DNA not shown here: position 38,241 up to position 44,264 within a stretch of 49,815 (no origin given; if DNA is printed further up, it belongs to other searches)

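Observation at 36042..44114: Giant Lhr-type helicase fused to a winged-helix/YcaQ-AlkZ-like array, followed in frame by a second protein made of the same modules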

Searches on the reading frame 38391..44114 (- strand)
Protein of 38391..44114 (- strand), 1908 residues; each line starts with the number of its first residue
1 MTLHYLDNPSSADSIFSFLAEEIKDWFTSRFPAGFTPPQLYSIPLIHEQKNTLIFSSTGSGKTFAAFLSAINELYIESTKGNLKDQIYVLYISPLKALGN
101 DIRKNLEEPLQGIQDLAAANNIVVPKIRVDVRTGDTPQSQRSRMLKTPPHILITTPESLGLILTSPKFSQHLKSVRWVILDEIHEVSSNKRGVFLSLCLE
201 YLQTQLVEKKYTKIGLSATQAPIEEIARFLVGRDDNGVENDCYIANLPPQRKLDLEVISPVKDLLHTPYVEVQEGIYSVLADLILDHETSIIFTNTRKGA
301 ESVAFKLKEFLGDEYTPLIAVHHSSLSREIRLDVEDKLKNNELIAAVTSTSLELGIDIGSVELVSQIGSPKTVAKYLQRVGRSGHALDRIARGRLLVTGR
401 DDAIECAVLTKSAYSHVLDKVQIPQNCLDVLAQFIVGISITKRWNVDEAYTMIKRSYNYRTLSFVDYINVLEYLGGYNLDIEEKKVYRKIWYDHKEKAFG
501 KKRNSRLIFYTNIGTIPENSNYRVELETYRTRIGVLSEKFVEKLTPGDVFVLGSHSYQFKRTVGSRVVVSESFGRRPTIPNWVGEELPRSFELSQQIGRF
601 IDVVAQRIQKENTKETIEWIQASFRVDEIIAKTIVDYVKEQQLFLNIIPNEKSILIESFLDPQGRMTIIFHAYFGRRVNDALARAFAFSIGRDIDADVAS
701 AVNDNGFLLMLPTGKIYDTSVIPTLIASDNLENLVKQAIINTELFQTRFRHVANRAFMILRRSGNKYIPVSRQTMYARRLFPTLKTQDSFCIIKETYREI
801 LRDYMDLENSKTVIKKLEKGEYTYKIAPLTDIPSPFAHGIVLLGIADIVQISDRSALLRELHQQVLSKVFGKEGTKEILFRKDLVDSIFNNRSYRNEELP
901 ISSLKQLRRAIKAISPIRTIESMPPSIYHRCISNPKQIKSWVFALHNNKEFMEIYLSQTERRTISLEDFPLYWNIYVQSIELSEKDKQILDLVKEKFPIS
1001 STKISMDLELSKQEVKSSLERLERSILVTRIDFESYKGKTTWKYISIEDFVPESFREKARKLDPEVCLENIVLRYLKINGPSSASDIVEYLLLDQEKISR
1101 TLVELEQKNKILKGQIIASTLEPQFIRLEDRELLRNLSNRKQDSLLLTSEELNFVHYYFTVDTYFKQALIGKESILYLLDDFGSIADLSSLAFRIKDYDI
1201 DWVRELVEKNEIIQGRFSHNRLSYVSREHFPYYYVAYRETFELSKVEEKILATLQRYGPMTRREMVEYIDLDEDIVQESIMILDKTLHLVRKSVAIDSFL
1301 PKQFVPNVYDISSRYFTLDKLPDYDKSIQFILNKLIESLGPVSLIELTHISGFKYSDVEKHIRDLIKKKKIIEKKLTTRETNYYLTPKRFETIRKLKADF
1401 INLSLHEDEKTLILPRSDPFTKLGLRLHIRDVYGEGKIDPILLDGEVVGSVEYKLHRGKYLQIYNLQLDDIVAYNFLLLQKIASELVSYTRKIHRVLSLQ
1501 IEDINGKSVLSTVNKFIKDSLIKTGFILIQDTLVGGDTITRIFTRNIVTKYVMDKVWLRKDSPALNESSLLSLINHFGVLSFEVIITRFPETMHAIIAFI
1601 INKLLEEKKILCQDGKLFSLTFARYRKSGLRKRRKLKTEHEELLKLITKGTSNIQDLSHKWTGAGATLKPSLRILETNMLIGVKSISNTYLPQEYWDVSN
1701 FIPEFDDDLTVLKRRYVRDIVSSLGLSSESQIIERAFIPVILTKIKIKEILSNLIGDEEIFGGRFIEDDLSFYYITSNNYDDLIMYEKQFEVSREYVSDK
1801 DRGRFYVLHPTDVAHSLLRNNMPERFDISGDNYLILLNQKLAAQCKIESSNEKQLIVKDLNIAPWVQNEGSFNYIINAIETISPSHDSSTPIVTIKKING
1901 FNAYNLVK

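Call 6: search_protein_families(library=pfam, proteins=[window:38391-44114:-], max_evalue=1)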
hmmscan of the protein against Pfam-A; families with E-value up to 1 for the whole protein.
window:38391-44114:- (1908 aa): 18 families
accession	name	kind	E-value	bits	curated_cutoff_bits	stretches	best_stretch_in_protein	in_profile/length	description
PF08494.16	DEAD_assoc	-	6e-50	170.2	23.5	1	648-837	1-191/191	DEAD/H associated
PF19306.5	WH_Lhr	-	4.3e-31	108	27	1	416-576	6-165/168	Large helicase-related protein, winged helix domain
PF00270.35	DEAD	-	6.3e-30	104.5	26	1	36-223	1-164/167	DEAD/DEAH box helicase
PF00271.37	Helicase_C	-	1.3e-14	54.8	23.5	1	279-385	5-108/110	Helicase conserved C-terminal domain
PF24741.1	AlkZ-rel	-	9.4e-10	38.7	26.5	2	979-1086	97-215/221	AlkZ related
PF04851.21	ResIII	-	3e-07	30.9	22.5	1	47-219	21-161/164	Type III restriction enzyme, res subunit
PF06224.18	AlkZ-like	-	1.1e-06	29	25.9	2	981-1108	84-211/329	DNA glycosylase AlkZ-like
PF12802.13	MarR_2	-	3.8e-05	24.2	27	1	1072-1108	10-47/61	MarR family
PF01047.28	MarR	-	0.00037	20.8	24.6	0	1072-1111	8-47/59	MarR family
PF01978.25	TrmB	-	0.00047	20.4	25.6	0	1240-1280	3-43/68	Sugar-specific transcriptional regulator TrmB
PF08221.17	HTH_9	-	0.0055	17.2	23.4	1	1247-1283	15-51/62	RNA polymerase III subunit RPC82 helix-turn-helix domain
PF13404.12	HTH_AsnC-type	-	0.023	14.9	27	1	983-1023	2-42/42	AsnC-type helix-turn-helix domain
PF13412.12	HTH_24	-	0.035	14.1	21.9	0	982-1024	1-43/48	Winged helix-turn-helix DNA-binding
PF06034.16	DUF919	-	0.081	13.2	21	1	1632-1660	18-46/62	Nucleopolyhedrovirus protein of unknown function (DUF919)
PF19121.6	DUF5805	-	0.11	13.4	28.5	0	1068-1111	14-58/67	Family of unknown function (DUF5805)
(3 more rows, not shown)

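Call 7: search_protein_families(library=ncbifam, proteins=[window:38391-44114:-], max_evalue=1)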
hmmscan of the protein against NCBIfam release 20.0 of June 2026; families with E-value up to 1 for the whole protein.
window:38391-44114:- (1908 aa): 29 families (the best 25 are shown)
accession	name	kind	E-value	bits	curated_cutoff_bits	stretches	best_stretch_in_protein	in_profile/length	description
NF010338.0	PRK13767.1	equivalog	0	1056.4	849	1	8-873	8-871/877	ATP-dependent helicase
TIGR04121.1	DEXH_lig_assoc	equivalog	1e-145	486.5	850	1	22-865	2-802/804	ligase-associated DNA damage response DEXH box helicase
NF007284.0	PRK09751.1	equivalog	8.8e-137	457.4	1496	2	320-872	353-907/1538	ATP-dependent helicase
TIGR03817.1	DECH_helic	hypoth_equivalog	2.4e-29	102.1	874.1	1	45-387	47-374/742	helicase/secretion neighborhood putative DEAH-box helicase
NF002654.0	PRK02362.1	equivalog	9.5e-14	50.6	887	1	35-348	24-303/739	ATP-dependent DNA helicase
NF041067.1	DpdJ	equivalog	4.9e-11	41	800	3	347-385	577-615/1482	protein DpdJ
NF053631.1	RNA_helic_CshA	equivalog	5.9e-10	38.6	646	1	36-386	23-331/434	degradosome RNA helicase CshA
NF008394.0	PRK11192.1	equivalog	3.9e-09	35.9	507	2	39-183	30-158/441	ATP-dependent RNA helicase SrmB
NF008744.0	PRK11776.1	equivalog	1.4e-08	33.7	524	2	35-183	27-156/460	ATP-dependent RNA helicase DbpA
TIGR01389.1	recQ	equivalog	3.5e-08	32.3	640.2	1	288-433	225-362/591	DNA helicase RecQ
TIGR00614.1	recQ_fam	subfamily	1.8e-07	30.3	219.8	1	286-397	225-330/470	RecQ family ATP-dependent DNA helicase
NF010337.0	PRK13766.1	equivalog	1.9e-06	26.3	610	2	48-196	29-154/781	Hef nuclease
NF008279.0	PRK11057.1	equivalog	5.4e-06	25.1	1015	1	288-385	237-329/608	ATP-dependent DNA helicase RecQ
NF053636.1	DDHlcsCsdAPsy1082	equivalog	1.8e-05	23.5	890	2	286-386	242-337/512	DEAD/DEAH box helicase CsdA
NF003419.0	PRK04837.1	equivalog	3.8e-05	22.6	588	2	35-108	32-106/424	ATP-dependent RNA helicase RhlB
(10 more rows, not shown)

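Call 41: find_homologous_proteins(query=window:38391-44114:-, max_evalue=1e-100)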
Query window:38391-44114:- (1908 aa): 7894 proteins with E <= 1e-100 among 8000 candidates; the best 120 are listed.
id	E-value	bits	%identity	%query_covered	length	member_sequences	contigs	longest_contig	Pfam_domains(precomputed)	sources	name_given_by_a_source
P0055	0.0e+0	3917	91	100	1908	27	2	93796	PF24741.2,PF00270.36,PF00271.38,PF19306.6,PF08494.17,PF04851.22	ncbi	ncbi:MAG: ATP-dependent helicase [Candidatus Heimdallarchaeaceae archaeon]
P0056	0.0e+0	3501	80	100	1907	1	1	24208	PF00270.36,PF06224.19,PF12802.14,PF00271.38,PF19306.6,PF08494.17,PF04851.22,PF08221.18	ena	-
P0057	0.0e+0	3063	70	100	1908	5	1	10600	PF24741.2,PF00270.36,PF23236.2,PF06224.19,PF00271.38,PF19306.6,PF08494.17,PF04851.22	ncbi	ncbi:MAG: ATP-dependent helicase [Candidatus Heimdallarchaeota archaeon]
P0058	0.0e+0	3037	69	100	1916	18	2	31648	PF24741.2,PF00270.36,PF06224.19,PF00271.38,PF19306.6,PF08494.17,PF04851.22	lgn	-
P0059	0.0e+0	3035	69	100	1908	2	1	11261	PF00270.36,PF23236.2,PF06224.19,PF00271.38,PF19306.6,PF08494.17,PF04851.22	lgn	-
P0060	0.0e+0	3013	69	99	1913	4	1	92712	PF24741.2,PF00270.36,PF06224.19,PF00271.38,PF19306.6,PF08494.17,PF04851.22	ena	-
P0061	0.0e+0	2984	66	100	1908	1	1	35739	PF24741.2,PF00270.36,PF23236.2,PF06224.19,PF00271.38,PF19306.6,PF08494.17,PF04851.22,PF08221.18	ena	-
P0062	0.0e+0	2971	67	100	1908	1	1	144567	PF24741.2,PF00270.36,PF23236.2,PF06224.19,PF00271.38,PF19306.6,PF08494.17,PF04851.22,PF08221.18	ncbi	-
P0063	0.0e+0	2955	66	100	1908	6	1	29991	PF24741.2,PF13412.13,PF00270.36,PF23236.2,PF06224.19,PF00271.38,PF19306.6,PF08494.17,PF04851.22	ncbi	-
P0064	0.0e+0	2946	67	100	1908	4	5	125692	PF12840.14,PF24741.2,PF13412.13,PF00270.36,PF23236.2,PF06224.19,PF00271.38,PF19306.6,PF08494.17,PF04851.22,PF08221.18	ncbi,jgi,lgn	-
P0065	0.0e+0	2945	67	100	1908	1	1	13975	PF12840.14,PF24741.2,PF00270.36,PF01978.26,PF23236.2,PF06224.19,PF00271.38,PF19306.6,PF08494.17,PF04851.22,PF08221.18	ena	-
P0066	0.0e+0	2944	67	100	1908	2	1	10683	PF24741.2,PF13412.13,PF00270.36,PF06224.19,PF00271.38,PF19306.6,PF08494.17,PF04851.22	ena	-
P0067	0.0e+0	2943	67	100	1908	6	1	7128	PF24741.2,PF25212.3,PF00270.36,PF01978.26,PF23236.2,PF06224.19,PF00271.38,PF19306.6,PF08494.17,PF04851.22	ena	-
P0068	0.0e+0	2922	66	100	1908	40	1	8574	PF24741.2,PF00270.36,PF23236.2,PF06224.19,PF00271.38,PF19306.6,PF08494.17,PF04851.22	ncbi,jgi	ncbi:MAG: ATP-dependent helicase [Candidatus Heimdallarchaeaceae archaeon]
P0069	0.0e+0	2792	63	100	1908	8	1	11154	PF00270.36,PF06224.19,PF00271.38,PF19306.6,PF08494.17,PF04851.22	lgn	-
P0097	0.0e+0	1056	44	59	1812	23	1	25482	PF00270.36,PF01978.26,PF06224.19,PF12802.14,PF00271.38,PF19306.6,PF14890.12,PF13412.13,PF13463.13,PF02002.24,PF14528.12,PF13545.13,PF08494.17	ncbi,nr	ncbi:MAG: ATP-dependent helicase [Candidatus Odinarchaeota archaeon]|nr:ATP-dependent helicase [Cand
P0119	8.0e-291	986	34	94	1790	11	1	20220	PF00270.36,PF01978.26,PF06224.19,PF00271.38,PF13545.13,PF19306.6,PF08494.17,PF04851.22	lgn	-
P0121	1.5e-290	986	38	81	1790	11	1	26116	PF00270.36,PF01978.26,PF06224.19,PF00271.38,PF19306.6,PF08494.17,PF04851.22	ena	-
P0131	3.4e-289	981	34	94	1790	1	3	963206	PF00270.36,PF02002.24,PF06224.19,PF00271.38,PF13545.13,PF19306.6,PF08494.17,PF04851.22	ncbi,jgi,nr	ncbi:MAG: ATP-dependent helicase [Methanomassiliicoccales archaeon]|jgi:ATP-dependent Lhr-like helic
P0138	1.4e-288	979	37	81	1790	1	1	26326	PF00270.36,PF06224.19,PF00271.38,PF19306.6,PF08494.17,PF04851.22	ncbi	-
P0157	2.2e-286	972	37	81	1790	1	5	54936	PF00270.36,PF06224.19,PF12802.14,PF00271.38,PF19306.6,PF08494.17,PF04851.22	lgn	-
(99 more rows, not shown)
